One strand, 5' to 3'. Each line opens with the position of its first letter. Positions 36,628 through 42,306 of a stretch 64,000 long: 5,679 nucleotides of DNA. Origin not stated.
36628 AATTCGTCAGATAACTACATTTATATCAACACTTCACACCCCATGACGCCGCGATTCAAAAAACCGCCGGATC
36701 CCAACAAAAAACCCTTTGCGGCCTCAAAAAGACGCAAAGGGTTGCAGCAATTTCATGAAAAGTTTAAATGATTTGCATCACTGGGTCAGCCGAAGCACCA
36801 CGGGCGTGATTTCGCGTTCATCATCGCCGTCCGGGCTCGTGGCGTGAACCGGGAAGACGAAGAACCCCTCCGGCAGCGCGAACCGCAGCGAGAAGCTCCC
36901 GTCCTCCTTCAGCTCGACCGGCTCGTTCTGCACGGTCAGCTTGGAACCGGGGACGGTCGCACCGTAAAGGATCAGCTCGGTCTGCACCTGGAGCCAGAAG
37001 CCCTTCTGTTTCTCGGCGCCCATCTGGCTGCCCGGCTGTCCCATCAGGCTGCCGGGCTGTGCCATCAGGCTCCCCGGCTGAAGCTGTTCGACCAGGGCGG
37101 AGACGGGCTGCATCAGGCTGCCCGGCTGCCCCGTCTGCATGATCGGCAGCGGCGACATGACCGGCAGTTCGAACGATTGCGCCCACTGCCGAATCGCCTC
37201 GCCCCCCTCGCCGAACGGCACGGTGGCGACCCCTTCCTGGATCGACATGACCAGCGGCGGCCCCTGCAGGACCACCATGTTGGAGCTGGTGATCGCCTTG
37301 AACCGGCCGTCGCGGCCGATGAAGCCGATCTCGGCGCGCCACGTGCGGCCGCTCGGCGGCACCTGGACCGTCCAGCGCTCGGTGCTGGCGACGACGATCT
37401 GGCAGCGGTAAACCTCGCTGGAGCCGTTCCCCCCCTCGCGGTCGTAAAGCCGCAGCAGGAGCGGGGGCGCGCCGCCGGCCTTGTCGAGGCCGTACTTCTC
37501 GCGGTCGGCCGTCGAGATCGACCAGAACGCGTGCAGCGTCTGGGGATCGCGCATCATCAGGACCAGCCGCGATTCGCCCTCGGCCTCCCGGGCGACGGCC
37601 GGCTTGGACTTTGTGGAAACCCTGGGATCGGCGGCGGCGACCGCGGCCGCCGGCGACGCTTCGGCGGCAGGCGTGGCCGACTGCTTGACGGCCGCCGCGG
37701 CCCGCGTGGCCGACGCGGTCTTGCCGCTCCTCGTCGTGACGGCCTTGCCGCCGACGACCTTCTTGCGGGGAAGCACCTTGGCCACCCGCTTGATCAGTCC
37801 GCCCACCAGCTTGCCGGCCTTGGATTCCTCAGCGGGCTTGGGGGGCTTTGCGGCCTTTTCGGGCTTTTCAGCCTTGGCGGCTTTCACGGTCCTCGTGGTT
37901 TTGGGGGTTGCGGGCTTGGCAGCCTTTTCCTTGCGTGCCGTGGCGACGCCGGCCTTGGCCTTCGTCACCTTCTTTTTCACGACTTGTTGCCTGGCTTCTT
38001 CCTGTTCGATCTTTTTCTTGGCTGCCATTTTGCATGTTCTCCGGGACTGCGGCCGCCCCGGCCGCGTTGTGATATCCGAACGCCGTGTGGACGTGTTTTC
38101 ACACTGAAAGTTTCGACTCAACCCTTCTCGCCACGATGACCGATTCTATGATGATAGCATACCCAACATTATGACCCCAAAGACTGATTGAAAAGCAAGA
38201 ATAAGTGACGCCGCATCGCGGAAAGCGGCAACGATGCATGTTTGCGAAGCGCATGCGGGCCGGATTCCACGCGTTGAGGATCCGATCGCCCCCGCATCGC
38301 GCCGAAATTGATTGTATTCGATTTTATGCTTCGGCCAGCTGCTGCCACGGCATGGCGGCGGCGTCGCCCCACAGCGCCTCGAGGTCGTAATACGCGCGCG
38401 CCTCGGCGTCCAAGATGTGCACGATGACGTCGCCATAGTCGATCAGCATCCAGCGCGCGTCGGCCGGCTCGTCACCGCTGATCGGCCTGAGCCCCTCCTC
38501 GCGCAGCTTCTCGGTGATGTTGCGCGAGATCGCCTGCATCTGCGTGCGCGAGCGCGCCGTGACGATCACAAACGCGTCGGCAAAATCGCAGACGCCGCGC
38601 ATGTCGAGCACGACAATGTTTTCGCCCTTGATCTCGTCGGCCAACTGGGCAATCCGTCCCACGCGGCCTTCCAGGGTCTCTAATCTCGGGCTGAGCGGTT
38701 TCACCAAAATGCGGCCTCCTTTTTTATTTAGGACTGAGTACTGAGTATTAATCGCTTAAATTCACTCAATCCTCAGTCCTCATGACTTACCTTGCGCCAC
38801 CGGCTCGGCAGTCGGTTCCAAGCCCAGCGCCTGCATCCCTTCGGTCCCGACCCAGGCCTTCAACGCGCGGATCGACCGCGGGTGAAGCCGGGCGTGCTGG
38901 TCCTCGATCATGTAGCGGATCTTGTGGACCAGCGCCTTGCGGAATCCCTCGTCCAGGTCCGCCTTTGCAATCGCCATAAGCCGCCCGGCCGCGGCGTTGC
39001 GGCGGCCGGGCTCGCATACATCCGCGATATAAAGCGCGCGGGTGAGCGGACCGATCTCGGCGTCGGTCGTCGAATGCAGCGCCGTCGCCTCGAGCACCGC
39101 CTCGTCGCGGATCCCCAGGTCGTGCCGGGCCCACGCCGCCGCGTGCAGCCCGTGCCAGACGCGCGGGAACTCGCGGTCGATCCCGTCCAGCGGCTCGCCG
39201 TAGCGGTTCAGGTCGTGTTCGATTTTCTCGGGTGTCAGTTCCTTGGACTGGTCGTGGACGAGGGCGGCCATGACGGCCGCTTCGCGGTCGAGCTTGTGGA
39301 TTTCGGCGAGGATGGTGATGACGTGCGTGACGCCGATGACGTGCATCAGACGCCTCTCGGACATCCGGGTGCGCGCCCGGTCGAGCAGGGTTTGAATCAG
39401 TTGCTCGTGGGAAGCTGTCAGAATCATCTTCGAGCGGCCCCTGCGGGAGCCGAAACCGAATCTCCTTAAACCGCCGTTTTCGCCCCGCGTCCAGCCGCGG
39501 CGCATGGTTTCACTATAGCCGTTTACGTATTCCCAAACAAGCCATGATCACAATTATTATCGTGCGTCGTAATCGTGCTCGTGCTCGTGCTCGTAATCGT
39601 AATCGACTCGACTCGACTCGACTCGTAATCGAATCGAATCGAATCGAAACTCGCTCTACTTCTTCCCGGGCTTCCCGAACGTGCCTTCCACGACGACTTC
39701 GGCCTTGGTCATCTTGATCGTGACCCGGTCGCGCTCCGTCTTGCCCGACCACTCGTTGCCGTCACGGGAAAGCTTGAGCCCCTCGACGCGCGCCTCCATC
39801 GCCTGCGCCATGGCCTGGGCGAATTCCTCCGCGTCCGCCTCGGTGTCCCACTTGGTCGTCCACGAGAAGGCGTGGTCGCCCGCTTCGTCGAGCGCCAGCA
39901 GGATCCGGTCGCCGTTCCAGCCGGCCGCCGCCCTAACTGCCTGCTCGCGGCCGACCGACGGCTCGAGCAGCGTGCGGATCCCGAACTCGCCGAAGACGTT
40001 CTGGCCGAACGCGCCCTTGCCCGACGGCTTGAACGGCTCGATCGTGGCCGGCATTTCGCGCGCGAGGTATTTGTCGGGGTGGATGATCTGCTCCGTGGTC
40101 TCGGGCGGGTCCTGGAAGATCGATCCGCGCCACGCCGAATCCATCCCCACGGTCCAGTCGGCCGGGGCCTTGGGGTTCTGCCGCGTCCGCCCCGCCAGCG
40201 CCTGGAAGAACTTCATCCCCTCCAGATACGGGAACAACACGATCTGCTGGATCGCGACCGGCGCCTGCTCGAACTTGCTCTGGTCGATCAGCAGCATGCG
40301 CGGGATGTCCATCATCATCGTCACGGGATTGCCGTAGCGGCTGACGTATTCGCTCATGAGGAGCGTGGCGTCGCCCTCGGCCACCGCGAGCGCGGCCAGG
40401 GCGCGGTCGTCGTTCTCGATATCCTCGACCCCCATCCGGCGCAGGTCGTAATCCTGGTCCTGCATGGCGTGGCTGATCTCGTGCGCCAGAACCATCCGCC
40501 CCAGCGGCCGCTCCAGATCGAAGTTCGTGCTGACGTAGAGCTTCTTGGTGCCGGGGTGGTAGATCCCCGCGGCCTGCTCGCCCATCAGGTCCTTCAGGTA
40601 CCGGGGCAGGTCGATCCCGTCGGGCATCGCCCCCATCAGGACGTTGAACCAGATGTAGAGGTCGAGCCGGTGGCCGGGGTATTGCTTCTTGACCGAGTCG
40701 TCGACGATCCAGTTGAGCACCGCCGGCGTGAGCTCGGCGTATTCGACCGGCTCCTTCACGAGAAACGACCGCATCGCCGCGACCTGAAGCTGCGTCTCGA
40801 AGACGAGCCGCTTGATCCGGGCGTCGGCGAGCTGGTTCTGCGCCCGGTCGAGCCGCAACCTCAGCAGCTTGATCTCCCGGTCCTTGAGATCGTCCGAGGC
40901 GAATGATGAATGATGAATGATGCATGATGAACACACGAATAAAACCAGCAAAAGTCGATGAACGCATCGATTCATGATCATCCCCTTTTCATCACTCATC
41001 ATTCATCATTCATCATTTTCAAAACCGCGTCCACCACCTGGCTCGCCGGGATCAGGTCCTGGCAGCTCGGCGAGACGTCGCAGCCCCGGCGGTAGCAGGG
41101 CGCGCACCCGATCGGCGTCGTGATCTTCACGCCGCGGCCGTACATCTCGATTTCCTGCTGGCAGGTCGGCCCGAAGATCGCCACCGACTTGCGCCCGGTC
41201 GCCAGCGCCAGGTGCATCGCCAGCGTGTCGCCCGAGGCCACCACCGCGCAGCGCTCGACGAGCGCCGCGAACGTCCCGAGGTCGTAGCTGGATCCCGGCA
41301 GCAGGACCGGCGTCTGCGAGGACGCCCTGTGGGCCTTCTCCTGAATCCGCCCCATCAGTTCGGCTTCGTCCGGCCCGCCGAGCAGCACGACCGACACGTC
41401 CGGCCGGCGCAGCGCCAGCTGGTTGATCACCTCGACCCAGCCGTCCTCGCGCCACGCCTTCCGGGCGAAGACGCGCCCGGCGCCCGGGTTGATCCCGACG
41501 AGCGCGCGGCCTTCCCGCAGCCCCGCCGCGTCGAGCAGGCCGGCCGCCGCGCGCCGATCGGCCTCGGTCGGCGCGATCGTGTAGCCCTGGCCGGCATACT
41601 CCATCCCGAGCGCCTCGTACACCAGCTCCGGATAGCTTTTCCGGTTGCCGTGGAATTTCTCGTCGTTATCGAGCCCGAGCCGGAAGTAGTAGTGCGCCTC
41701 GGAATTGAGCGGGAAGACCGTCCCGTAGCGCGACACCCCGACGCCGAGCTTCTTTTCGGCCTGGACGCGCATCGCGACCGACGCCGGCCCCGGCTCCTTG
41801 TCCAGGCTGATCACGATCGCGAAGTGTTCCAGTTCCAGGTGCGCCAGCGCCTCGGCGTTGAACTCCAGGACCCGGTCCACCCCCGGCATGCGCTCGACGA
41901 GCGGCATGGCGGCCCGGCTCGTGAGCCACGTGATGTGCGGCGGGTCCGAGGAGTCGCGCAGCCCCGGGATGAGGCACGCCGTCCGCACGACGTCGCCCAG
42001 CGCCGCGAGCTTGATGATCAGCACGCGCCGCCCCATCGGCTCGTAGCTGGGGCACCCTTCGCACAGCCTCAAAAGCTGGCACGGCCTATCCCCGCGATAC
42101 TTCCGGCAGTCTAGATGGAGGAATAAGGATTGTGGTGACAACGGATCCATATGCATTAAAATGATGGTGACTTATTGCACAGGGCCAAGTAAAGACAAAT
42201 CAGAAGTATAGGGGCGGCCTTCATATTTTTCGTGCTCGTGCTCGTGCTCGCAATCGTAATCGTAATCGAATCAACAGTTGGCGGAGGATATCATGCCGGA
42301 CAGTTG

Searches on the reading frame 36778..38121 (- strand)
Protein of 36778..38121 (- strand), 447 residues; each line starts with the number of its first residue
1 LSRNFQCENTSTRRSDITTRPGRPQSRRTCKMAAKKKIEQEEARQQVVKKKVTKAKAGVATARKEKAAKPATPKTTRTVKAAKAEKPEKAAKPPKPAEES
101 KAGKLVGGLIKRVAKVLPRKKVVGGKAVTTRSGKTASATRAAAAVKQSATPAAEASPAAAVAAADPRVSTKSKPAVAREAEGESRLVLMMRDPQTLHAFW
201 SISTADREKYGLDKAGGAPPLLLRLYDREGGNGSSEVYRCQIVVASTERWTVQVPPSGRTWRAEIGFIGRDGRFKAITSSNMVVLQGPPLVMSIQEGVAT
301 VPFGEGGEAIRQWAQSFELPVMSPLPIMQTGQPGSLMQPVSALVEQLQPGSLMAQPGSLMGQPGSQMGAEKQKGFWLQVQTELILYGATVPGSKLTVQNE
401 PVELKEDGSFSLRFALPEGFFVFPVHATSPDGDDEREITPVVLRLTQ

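Call 10: search_protein_families(library=pfam, proteins=[window:36778-38121:-])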
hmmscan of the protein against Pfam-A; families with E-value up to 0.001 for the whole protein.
window:36778-38121:- (447 aa): 1 family
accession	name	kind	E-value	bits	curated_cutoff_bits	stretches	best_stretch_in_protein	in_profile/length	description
PF16258.11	DUF4912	-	6e-18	65.7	29.4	1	183-285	3-107/118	Domain of unknown function (DUF4912)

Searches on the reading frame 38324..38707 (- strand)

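Call 10: search_protein_families(library=pfam, proteins=[window:38324-38707:-])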
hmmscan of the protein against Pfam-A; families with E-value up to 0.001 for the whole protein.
window:38324-38707:- (127 aa): 1 family
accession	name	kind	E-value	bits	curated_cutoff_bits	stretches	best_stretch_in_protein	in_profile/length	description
PF02410.21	RsfS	-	6.1e-31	107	21.6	1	19-113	3-98/98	Ribosomal silencing factor during starvation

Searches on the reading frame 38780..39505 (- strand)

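Call 10: search_protein_families(library=pfam, proteins=[window:38780-39505:-])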
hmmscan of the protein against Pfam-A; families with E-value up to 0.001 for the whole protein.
window:38780-39505:- (241 aa): 1 family
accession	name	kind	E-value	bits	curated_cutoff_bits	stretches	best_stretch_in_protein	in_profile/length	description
PF01966.28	HD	-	1.7e-08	35.1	22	1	53-165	2-114/116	HD domain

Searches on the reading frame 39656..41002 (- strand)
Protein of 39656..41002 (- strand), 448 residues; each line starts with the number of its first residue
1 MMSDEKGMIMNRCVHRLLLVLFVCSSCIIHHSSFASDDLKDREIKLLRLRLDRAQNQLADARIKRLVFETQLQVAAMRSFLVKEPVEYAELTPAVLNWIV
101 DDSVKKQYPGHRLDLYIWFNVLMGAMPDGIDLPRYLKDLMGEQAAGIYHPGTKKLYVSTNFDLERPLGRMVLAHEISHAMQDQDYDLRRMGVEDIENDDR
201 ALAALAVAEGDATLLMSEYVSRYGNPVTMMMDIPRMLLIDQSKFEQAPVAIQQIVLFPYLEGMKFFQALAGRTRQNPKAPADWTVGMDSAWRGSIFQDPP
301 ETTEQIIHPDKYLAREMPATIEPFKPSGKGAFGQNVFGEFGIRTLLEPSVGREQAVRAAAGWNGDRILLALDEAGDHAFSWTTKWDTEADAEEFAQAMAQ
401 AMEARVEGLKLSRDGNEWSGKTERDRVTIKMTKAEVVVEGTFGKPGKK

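Call 10: search_protein_families(library=pfam, proteins=[window:39656-41002:-])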
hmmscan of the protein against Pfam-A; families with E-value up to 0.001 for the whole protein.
window:39656-41002:- (448 aa): 0 families

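Call 29: search_protein_families(library=ncbifam, proteins=[window:39656-41002:-], max_evalue=0.01)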
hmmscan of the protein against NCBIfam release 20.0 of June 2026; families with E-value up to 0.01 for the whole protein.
window:39656-41002:- (448 aa): 1 family
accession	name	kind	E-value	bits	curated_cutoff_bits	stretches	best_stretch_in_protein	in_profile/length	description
NF038145.1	Hvo_1808_fam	equivalog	7.8e-32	111.1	200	2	136-316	101-259/432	Hvo_1808 family surface protein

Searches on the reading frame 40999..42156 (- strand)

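Call 10: search_protein_families(library=pfam, proteins=[window:40999-42156:-])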
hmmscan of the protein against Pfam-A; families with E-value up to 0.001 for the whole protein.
window:40999-42156:- (385 aa): 1 family
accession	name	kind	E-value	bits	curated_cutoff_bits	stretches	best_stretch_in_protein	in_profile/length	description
PF01075.23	Glyco_transf_9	-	4.5e-20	72.4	22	1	174-361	67-243/247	Glycosyltransferase family 9 (heptosyltransferase)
